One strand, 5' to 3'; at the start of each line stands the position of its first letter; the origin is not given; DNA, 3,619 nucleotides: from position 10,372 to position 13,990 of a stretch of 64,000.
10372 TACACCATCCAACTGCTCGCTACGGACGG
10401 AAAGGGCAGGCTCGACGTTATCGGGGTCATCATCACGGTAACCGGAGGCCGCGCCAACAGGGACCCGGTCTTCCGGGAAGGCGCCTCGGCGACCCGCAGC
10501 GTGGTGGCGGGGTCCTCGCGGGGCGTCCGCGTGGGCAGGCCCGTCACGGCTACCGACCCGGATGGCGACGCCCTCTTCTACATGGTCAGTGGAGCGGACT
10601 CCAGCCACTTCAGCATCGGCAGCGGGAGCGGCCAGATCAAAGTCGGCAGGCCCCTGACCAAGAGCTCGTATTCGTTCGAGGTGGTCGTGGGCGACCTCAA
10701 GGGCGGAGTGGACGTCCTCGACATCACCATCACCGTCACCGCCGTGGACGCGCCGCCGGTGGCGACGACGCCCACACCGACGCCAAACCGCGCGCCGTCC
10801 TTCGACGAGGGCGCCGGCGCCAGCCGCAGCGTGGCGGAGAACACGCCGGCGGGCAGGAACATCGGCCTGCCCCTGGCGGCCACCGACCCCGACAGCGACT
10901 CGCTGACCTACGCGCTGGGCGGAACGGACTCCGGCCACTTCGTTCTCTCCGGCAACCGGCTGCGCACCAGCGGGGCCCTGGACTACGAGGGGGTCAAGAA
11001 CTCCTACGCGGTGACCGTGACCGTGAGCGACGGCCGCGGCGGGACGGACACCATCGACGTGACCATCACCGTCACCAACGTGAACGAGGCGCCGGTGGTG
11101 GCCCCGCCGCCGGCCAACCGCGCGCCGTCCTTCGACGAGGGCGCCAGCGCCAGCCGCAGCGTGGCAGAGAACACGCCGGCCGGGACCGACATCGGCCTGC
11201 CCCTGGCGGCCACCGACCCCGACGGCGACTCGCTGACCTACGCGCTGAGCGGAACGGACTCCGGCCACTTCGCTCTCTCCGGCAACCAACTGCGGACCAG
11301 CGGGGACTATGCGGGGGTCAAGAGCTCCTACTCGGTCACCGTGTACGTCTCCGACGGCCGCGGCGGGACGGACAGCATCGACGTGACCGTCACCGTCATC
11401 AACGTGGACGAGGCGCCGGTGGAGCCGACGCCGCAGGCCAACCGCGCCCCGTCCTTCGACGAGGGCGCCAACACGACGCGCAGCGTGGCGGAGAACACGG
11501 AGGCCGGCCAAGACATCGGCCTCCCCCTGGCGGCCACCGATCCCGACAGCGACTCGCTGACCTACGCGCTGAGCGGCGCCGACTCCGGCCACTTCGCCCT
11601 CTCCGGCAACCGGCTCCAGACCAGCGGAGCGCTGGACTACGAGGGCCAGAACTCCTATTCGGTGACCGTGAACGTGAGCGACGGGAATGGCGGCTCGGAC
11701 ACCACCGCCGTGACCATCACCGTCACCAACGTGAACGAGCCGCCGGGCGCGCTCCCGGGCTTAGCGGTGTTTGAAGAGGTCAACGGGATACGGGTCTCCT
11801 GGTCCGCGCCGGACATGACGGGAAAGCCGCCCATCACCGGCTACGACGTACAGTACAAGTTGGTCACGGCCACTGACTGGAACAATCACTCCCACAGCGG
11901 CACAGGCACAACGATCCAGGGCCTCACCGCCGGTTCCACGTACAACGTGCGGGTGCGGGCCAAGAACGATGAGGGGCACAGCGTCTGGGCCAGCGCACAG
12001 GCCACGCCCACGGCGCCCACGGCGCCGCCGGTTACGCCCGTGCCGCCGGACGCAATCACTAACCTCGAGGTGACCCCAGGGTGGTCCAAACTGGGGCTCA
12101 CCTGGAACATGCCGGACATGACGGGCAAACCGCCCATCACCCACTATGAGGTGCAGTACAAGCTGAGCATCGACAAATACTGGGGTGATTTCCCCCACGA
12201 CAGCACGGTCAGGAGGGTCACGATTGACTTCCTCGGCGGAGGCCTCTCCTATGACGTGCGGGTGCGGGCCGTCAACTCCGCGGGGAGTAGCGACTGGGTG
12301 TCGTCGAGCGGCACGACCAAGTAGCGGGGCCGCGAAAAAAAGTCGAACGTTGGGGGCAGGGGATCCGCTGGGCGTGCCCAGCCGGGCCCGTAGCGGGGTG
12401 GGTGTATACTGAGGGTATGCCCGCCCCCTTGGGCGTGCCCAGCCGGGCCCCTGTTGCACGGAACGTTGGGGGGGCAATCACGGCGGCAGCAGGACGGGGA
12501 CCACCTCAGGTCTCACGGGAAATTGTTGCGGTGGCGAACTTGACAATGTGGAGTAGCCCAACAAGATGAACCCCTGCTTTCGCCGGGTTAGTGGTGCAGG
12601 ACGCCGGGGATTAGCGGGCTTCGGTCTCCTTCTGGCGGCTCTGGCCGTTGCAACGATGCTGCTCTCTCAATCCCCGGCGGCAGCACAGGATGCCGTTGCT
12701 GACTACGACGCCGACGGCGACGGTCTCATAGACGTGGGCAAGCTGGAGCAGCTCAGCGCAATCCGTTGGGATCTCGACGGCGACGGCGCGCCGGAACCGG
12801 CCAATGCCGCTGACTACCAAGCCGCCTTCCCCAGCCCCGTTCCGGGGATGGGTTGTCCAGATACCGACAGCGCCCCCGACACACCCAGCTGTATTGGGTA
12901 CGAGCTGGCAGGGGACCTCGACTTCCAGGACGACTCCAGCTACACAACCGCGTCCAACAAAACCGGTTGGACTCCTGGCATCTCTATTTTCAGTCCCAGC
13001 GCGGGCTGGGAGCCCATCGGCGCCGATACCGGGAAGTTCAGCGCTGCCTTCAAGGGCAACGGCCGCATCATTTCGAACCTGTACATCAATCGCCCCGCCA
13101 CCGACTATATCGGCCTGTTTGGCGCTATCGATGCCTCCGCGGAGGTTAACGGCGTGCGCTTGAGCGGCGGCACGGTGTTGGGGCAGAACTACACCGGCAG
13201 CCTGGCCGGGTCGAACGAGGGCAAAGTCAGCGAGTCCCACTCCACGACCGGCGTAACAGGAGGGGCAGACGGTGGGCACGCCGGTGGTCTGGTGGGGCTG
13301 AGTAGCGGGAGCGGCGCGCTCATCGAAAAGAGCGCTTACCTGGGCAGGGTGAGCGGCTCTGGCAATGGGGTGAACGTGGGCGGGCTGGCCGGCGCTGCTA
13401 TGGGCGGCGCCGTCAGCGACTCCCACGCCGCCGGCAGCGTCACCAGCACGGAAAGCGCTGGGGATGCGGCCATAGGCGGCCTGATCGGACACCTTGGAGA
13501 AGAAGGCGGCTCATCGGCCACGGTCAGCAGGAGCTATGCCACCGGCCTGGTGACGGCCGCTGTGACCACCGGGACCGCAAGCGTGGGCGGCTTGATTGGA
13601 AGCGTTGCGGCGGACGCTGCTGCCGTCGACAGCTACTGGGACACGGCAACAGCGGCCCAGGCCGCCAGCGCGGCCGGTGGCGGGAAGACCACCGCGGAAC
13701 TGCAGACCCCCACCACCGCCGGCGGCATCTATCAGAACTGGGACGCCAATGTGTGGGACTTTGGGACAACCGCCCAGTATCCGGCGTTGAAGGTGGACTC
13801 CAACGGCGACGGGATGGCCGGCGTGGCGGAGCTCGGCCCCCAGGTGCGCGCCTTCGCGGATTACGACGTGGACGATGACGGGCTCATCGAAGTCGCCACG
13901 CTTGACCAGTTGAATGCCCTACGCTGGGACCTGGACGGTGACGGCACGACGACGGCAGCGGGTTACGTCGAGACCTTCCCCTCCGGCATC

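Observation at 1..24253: Three-gene cell-surface locus with two giant multi-repeat genes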

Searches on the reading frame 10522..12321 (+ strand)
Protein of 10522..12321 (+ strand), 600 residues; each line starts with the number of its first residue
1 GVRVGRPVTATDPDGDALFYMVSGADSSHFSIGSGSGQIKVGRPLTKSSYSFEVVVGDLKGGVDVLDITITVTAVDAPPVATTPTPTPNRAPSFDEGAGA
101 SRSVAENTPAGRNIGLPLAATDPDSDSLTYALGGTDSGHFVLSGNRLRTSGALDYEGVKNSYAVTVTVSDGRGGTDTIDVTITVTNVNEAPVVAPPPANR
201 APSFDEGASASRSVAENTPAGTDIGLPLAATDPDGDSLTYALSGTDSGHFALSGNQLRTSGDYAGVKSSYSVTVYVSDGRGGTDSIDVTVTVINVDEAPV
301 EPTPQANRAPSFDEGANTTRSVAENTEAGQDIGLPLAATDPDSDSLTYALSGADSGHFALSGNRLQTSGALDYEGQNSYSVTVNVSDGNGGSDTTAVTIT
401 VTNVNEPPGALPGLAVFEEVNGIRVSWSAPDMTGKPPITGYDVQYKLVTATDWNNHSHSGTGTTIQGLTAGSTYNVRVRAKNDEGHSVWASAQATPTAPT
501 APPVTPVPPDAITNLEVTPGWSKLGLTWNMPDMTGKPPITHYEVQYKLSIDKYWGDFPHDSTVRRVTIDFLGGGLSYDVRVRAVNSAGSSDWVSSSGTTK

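Call 38: find_homologous_proteins(query=window:10522-12321:+, max_evalue=1e-20)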
Query window:10522-12321:+ (600 aa): 1995 proteins with E <= 1e-20 among 8000 candidates; the best 120 are listed.
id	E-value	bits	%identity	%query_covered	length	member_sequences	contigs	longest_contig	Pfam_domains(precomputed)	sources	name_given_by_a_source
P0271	0.0e+0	1613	97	100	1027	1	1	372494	PF21605.4,PF01108.24,PF25059.2,PF17892.8,PF00028.24,PF17803.8,PF24489.2,PF08329.17,PF16656.12,PF22352.3,PF25374.1,PF17963.8,PF05345.19,PF00041.28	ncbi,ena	-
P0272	0.0e+0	1170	50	72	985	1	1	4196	PF17892.8,PF09247.17,PF25552.2,PF00028.24,PF17803.8,PF16403.12,PF28399.1,PF08329.17,PF14277.13,PF22352.3,PF25374.1,PF17963.8,PF23592.1,PF28393.1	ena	-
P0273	1.6e-278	943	67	83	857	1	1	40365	PF00801.27,PF25374.1,PF25059.2,PF17963.8,PF17892.8,PF00028.24,PF17803.8,PF28399.1,PF00041.28,PF18911.7,PF16656.12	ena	-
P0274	3.3e-257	873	60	54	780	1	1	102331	PF22352.3,PF25059.2,PF17963.8,PF00028.24,PF00041.28,PF16656.12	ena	-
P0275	1.7e-255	867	49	68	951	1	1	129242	PF00801.27,PF25374.1,PF17963.8,PF19410.6,PF23592.1,PF00028.24,PF17803.8,PF28399.1,PF08329.17,PF28393.1,PF18911.7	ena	-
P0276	4.9e-223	760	50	68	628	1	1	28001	PF00801.27,PF18981.7,PF17892.8,PF00028.24,PF17803.8,PF16403.12,PF28399.1,PF08329.17,PF22501.2,PF18911.7,PF11614.15,PF14277.13,PF06891.18,PF22352.3,PF25374.1,PF17963.8,PF23592.1,PF18957.7,PF28393.1,PF20164.5,PF14535.13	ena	-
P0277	4.7e-219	747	44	84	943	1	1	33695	PF21605.4,PF00801.27,PF18981.7,PF25059.2,PF00028.24,PF17803.8,PF28399.1,PF16656.12,PF11614.15,PF22352.3,PF25374.1,PF17963.8,PF23592.1,PF18957.7,PF05345.19,PF00041.28,PF28393.1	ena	-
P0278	1.8e-211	722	47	70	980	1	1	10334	PF18981.7,PF17892.8,PF14683.13,PF00028.24,PF17803.8,PF28399.1,PF08329.17,PF18911.7,PF11614.15,PF14277.13,PF01272.26,PF25374.1,PF17963.8,PF19410.6,PF23592.1,PF18957.7,PF28393.1,PF14535.13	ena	-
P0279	5.4e-209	714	48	67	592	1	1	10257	PF25374.1,PF17963.8,PF23592.1,PF00028.24,PF17803.8,PF28399.1,PF08329.17,PF28393.1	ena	-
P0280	1.3e-207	709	49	68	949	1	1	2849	PF00801.27,PF25374.1,PF22585.4,PF17963.8,PF17892.8,PF23592.1,PF00028.24,PF17803.8,PF28399.1,PF08329.17,PF18911.7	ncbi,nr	ncbi:cadherin repeat domain-containing protein, partial [Candidatus Poribacteria bacterium]|nr:cadhe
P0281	1.4e-202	693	43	69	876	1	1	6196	PF00801.27,PF25374.1,PF17963.8,PF23592.1,PF18957.7,PF00028.24,PF28399.1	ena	-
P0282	8.3e-202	690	48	68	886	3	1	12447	PF25374.1,PF17963.8,PF23592.1,PF00028.24,PF17803.8,PF28399.1,PF28393.1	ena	-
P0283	1.9e-199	682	47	68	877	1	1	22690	PF22036.3,PF00801.27,PF18981.7,PF13754.13,PF00028.24,PF17803.8,PF28399.1,PF08329.17,PF18911.7,PF19090.6,PF25374.1,PF17963.8,PF23592.1,PF18957.7,PF05345.19,PF28393.1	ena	-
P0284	1.4e-186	640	46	68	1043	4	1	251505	PF00932.26,PF00028.24,PF17803.8,PF28399.1,PF00036.39,PF25374.1,PF17963.8,PF19410.6,PF00404.25,PF23592.1,PF18962.8,PF18957.7,PF13860.13,PF28393.1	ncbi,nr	ncbi:MAG: cadherin domain-containing protein, partial [Candidatus Poribacteria bacterium]|nr:cadheri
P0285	7.4e-183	628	47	68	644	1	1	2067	PF00801.27,PF25374.1,PF17963.8,PF23592.1,PF18957.7,PF00028.24,PF28399.1,PF08329.17,PF28393.1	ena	-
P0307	4.7e-148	513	52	89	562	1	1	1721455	PF21605.4,PF25059.2,PF17963.8,PF00028.24,PF24489.2,PF00041.28,PF16656.12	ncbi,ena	-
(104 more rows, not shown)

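Call 39: find_encoding_contigs(protein=P0271, flank=10000, max_places=2)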
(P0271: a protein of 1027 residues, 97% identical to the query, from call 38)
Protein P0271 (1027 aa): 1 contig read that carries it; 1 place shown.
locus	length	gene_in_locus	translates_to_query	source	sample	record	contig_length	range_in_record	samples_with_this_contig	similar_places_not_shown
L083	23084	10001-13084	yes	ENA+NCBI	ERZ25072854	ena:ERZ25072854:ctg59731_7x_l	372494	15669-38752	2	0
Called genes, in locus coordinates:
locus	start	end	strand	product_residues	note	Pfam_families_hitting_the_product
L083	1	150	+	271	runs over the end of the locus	PF00899:ThiF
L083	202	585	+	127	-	PF11171:DUF2958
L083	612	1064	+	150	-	-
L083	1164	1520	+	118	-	-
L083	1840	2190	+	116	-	-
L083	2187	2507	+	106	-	-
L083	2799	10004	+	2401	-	PF17803:Cadherin_4 (faint), PF07581:Glug (faint), PF09394:Inhibitor_I42 (faint), PF00028:Cadherin (weak), PF00028:Cadherin, PF00041:fn3, PF00028:Cadherin, PF17963:Big_9 (weak), +9 more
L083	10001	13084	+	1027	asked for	PF00041:fn3 (weak), PF00028:Cadherin, PF17963:Big_9 (weak), PF17963:Big_9, PF00028:Cadherin, PF00041:fn3, PF25059:FN3_DSCAM-DSCAML_C (weak), PF00041:fn3, +11 more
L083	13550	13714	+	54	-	-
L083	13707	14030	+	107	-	PF21716:dnstrm_HI1420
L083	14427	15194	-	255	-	PF00589:Phage_integrase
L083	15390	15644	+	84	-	-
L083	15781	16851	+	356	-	PF00005:ABC_tran, PF13304:AAA_21 (weak), PF13732:DrrA1-3_C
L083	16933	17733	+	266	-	PF01061:ABC2_membrane, PF12698:ABC2_membrane_3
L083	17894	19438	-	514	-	PF00732:GMC_oxred_N, PF00890:FAD_binding_2 (faint), PF01266:DAO (weak), PF03486:HI0933_like (faint), PF05834:Lycopene_cycl (weak), PF07992:Pyr_redox_2 (faint), PF13738:Pyr_redox_3 (faint), PF05199:GMC_oxred_C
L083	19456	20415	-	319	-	PF04909:Amidohydro_2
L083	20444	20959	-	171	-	PF00174:Oxidored_molyb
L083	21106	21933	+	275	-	PF01261:AP_endonuc_2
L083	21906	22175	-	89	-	-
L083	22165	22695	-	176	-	PF06414:Zeta_toxin, PF13671:AAA_33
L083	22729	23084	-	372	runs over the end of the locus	PF02746:MR_MLE_N, PF13378:MR_MLE_C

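Call 75: find_encoding_contigs(protein=P0307, flank=10000, max_places=2)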
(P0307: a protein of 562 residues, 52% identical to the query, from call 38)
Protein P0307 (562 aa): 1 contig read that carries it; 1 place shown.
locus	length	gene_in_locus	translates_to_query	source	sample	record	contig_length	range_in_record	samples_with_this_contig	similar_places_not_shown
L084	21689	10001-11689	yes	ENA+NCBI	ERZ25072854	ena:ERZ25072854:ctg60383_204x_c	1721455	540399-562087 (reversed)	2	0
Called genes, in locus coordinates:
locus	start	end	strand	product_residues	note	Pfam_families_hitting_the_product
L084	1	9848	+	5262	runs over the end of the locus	-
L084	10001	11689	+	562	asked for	PF00028:Cadherin (weak), PF17963:Big_9, PF00028:Cadherin, PF21605:CRLF2-like_D2 (faint), PF25059:FN3_DSCAM-DSCAML_C (faint), PF00041:fn3, PF16656:Pur_ac_phosph_N (weak), PF00041:fn3, +1 more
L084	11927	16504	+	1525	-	PF17963:Big_9 (faint), PF00028:Cadherin, PF25374:Cadherin_FAT4_N (faint), PF00028:Cadherin (weak), PF21027:Sde0182_C (faint), PF00028:Cadherin (weak)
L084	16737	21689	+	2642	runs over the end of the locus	-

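Call 76: find_encoding_contigs(protein=P0273, flank=10000, max_places=2)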
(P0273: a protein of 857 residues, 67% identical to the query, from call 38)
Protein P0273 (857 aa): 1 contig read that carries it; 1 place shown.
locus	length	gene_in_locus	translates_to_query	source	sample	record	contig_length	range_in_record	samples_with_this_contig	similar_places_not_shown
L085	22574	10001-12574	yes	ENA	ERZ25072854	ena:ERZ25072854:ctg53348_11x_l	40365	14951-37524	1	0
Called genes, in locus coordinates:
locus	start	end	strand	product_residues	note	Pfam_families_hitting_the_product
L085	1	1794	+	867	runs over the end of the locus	PF07581:Glug (faint)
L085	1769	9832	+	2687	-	PF00028:Cadherin (weak), PF17803:Cadherin_4 (weak), PF00041:fn3, PF17803:Cadherin_4 (weak), PF00028:Cadherin, PF00041:fn3, PF00028:Cadherin, PF00041:fn3, +8 more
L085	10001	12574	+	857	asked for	PF00041:fn3, PF00801:PKD (faint), PF00028:Cadherin, PF17963:Big_9 (weak), PF00028:Cadherin (weak), PF17963:Big_9, PF00028:Cadherin (weak), PF17963:Big_9, +7 more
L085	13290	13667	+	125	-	-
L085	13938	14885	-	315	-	PF05598:DUF772, PF01609:DDE_Tnp_1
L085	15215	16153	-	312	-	PF12911:OppC_N, PF00528:BPD_transp_1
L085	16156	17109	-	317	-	PF19300:BPD_transp_1_N, PF00528:BPD_transp_1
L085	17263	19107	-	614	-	PF00496:SBP_bac_5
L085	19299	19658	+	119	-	PF05942:PaREP1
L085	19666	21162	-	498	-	PF04820:Trp_halogenase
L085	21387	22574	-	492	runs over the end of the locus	PF00496:SBP_bac_5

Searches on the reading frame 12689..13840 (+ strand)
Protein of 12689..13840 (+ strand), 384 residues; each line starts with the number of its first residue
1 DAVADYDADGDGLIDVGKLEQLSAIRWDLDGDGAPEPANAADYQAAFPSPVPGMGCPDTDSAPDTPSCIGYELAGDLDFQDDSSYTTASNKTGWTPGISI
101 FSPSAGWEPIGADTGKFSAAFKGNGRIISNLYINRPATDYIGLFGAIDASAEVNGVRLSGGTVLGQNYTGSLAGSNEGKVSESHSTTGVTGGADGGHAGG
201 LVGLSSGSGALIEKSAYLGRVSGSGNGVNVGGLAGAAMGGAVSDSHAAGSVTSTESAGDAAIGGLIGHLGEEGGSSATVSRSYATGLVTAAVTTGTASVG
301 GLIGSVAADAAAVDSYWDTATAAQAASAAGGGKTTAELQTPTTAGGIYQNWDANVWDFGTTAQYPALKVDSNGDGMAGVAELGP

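Call 55: find_homologous_proteins(query=window:12689-13840:+, max_evalue=0.00001)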
Query window:12689-13840:+ (384 aa): 511 proteins with E <= 0.00001 among 8000 candidates; the best 120 are listed.
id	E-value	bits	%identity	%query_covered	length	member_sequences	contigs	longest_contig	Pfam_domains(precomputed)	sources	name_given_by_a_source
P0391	9.4e-83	296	38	99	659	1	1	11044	-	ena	-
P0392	4.3e-80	288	37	98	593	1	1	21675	PF07581.18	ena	-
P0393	3.8e-78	281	40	100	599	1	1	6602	PF07581.18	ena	-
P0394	1.1e-75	273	38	96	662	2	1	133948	-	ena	-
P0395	5.3e-66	241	37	99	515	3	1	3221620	PF07581.18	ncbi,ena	-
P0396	5.8e-66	241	38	99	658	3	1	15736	-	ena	-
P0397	7.2e-64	234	34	95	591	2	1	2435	PF07581.18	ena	-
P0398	1.3e-63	233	42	81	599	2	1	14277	PF07581.18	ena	-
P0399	2.3e-63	233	39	95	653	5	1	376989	PF07581.18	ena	-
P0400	1.4e-62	230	45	100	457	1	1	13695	PF00028.24,PF07581.18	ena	-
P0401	1.0e-61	227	40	95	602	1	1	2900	PF07581.18,PF00041.28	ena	-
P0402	1.3e-61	227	40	78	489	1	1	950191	PF07581.18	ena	-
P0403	1.4e-61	227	38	82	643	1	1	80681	PF07581.18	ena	-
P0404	2.6e-60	223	33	95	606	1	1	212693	PF07581.18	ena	-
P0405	6.0e-60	221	36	95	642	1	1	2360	PF07581.18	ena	-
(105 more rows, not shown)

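Call 63: predict_structure(alignment_id=A5)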
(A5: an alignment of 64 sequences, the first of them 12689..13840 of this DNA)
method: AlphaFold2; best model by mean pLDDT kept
length: 384 residues; sequences in the alignment: 64
mean_pLDDT: 91.8   pTM: 0.91
mean pLDDT of the five models: 91.8, 91.2, 91.1, 90.3, 90.2
residues with pLDDT >= 90: 314; 70-90: 36; 50-70: 30; < 50: 4
segments of 3 or more residues with pLDDT < 50: 99-101
pLDDT, mean of each block of 10 residues (from residue 1): 89 97 97 96 95 83 76 97 90 66 80 98 95 95 98 97 97 98 97 90 96 97 95 97 98 88 98 85 98 88 97 98 98 98 97 94 89 59 54
secondary structure, 60 per line:
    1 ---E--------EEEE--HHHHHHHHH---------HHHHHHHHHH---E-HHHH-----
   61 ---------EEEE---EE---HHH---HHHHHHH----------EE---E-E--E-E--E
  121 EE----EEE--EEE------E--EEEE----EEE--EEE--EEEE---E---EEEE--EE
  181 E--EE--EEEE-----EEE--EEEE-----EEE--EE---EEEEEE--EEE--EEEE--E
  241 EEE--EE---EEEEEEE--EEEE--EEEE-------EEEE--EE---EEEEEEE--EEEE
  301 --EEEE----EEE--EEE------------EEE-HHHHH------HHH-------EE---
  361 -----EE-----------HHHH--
elements in order: E13-16 H19-27 H37-46 H52-55 E70-73 H88-94 E120-122 E127-129 E132-134 E144-147 E152-154 E157-159 E162-165 E173-176 E179-181 E188-191 E197-199 E202-205 E211-213 E221-226 E229-231 E234-237 E240-243 E251-257 E260-263 E266-269 E277-280 E288-294 E297-300 E303-306 E311-313 E316-318 E331-333 H335-339 H379-382
